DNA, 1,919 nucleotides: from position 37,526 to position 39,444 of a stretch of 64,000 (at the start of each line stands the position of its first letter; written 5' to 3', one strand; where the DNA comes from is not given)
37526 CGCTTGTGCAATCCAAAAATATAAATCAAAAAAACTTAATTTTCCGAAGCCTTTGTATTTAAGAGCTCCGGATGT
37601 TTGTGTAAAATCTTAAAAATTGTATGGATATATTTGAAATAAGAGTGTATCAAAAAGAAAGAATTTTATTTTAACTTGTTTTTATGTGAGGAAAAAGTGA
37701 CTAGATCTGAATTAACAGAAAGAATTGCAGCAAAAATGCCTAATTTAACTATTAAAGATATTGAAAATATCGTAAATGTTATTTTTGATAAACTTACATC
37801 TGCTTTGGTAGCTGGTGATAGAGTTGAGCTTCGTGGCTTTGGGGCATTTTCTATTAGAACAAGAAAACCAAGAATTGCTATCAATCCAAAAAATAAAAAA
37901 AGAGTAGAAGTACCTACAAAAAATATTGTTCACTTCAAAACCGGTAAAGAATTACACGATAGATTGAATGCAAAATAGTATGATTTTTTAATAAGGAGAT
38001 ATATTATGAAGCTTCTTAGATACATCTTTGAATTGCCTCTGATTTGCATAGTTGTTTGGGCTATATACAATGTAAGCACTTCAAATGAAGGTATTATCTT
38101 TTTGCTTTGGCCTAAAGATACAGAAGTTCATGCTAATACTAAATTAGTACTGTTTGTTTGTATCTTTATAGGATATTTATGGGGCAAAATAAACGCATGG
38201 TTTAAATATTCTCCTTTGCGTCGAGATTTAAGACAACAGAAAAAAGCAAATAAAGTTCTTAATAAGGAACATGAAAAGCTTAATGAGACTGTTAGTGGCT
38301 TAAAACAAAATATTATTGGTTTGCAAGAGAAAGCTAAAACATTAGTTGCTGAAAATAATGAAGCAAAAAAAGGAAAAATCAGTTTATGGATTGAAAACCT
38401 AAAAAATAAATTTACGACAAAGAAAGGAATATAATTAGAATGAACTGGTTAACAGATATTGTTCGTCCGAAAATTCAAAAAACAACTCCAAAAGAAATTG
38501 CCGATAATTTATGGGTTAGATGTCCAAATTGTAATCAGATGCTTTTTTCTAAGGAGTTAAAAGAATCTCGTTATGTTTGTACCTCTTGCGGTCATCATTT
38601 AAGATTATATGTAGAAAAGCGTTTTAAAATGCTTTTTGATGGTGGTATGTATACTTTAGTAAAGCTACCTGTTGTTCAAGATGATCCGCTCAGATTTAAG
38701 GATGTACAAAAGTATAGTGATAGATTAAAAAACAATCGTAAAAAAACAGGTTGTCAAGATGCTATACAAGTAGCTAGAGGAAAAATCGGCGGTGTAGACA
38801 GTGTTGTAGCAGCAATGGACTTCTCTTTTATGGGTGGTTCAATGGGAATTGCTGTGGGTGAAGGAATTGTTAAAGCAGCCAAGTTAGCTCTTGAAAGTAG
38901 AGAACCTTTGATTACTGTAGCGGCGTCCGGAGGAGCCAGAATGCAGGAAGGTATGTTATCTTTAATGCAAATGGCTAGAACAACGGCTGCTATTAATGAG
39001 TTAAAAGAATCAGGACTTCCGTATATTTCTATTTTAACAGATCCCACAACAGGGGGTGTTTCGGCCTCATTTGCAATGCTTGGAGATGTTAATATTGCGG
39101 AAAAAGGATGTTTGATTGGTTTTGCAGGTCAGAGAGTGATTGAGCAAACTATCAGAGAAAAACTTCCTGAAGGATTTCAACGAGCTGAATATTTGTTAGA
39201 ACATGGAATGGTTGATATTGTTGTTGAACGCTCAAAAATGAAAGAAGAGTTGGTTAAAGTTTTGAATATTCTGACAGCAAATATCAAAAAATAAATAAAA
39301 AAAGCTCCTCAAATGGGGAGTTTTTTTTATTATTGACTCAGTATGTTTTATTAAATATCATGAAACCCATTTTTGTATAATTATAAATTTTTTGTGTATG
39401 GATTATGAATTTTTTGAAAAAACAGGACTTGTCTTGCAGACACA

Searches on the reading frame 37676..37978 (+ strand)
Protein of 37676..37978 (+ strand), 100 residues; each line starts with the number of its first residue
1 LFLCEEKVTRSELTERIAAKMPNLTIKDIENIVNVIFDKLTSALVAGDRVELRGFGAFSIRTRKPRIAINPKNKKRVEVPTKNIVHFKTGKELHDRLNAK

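Call 46: search_protein_families(library=pfam, proteins=[window:37676-37978:+], max_evalue=0.001)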
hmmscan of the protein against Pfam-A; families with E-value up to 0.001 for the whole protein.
window:37676-37978:+ (100 aa): 2 families
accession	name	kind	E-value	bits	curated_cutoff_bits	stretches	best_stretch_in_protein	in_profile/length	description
PF00216.26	Bac_DNA_binding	-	6.1e-28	97.3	22.4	1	8-98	1-90/90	Bacterial DNA-binding protein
PF18291.6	HU-HIG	-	1.8e-08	34.9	26.2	1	5-98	29-119/125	HU domain fused to wHTH, Ig, or Glycine-rich motif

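Call 66: search_protein_families(library=ncbifam, proteins=[window:37676-37978:+], max_evalue=0.001)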
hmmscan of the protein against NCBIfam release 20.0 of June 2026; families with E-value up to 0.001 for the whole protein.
window:37676-37978:+ (100 aa): 7 families
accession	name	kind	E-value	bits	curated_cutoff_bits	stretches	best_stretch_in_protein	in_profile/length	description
NF001222.0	PRK00199.1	equivalog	8.3e-33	112.5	115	1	8-99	1-92/95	integration host factor subunit beta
TIGR00988.1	hip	equivalog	1.3e-31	108.7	119.95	1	9-99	2-92/94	integration host factor subunit beta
NF001401.0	PRK00285.1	equivalog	5.2e-19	68.3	111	1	7-99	5-96/103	integration host factor subunit alpha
TIGR00987.1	himA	equivalog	2.4e-15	56.7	120.25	1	8-99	2-92/96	integration host factor subunit alpha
NF007945.0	PRK10664.1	equivalog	1.4e-11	44.8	157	1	10-98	3-90/90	nucleoid-associated protein HU-beta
NF008023.0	PRK10753.1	equivalog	3.8e-09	36.8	162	1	14-96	7-88/90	nucleoid-associated protein HU-alpha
TIGR01201.1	HU_rel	subfamily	4.3e-05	23.5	68.6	1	5-91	28-113/170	HU family DNA-binding protein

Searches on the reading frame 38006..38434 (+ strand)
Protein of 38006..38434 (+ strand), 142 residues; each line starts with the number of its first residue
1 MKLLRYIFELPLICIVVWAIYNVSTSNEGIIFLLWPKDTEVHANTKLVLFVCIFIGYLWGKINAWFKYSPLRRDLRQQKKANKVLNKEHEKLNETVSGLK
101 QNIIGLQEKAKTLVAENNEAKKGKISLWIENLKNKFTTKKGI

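Call 46: search_protein_families(library=pfam, proteins=[window:38006-38434:+], max_evalue=0.001)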
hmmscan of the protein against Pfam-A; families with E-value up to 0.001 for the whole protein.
window:38006-38434:+ (142 aa): 2 families
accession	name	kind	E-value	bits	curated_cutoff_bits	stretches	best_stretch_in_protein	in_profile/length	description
PF04977.20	DivIC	-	0.00017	21.8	28.9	0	52-101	3-52/80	Septum formation initiator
PF06305.16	LapA_dom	-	0.0006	20.1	28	0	41-89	15-63/64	Lipopolysaccharide assembly protein A domain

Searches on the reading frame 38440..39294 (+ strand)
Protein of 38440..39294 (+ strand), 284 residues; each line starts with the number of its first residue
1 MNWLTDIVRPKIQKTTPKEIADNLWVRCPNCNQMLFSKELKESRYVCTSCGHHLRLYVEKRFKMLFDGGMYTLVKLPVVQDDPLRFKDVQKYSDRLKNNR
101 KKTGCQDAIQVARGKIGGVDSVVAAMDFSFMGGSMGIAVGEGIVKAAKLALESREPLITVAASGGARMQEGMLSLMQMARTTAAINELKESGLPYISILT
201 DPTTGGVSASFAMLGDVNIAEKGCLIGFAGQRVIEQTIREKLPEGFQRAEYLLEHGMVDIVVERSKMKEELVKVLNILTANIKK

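Call 46: search_protein_families(library=pfam, proteins=[window:38440-39294:+], max_evalue=0.001)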
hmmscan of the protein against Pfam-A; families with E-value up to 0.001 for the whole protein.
window:38440-39294:+ (284 aa): 2 families
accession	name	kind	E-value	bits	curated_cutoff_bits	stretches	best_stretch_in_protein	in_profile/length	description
PF01039.27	Carboxyl_trans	-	3.9e-22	79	22.3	1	92-241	26-180/493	Carboxyl transferase domain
PF17848.7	Zn_ribbon_ACC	-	2.5e-08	34.4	24.5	1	25-50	1-26/26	Acetyl-CoA carboxylase zinc finger domain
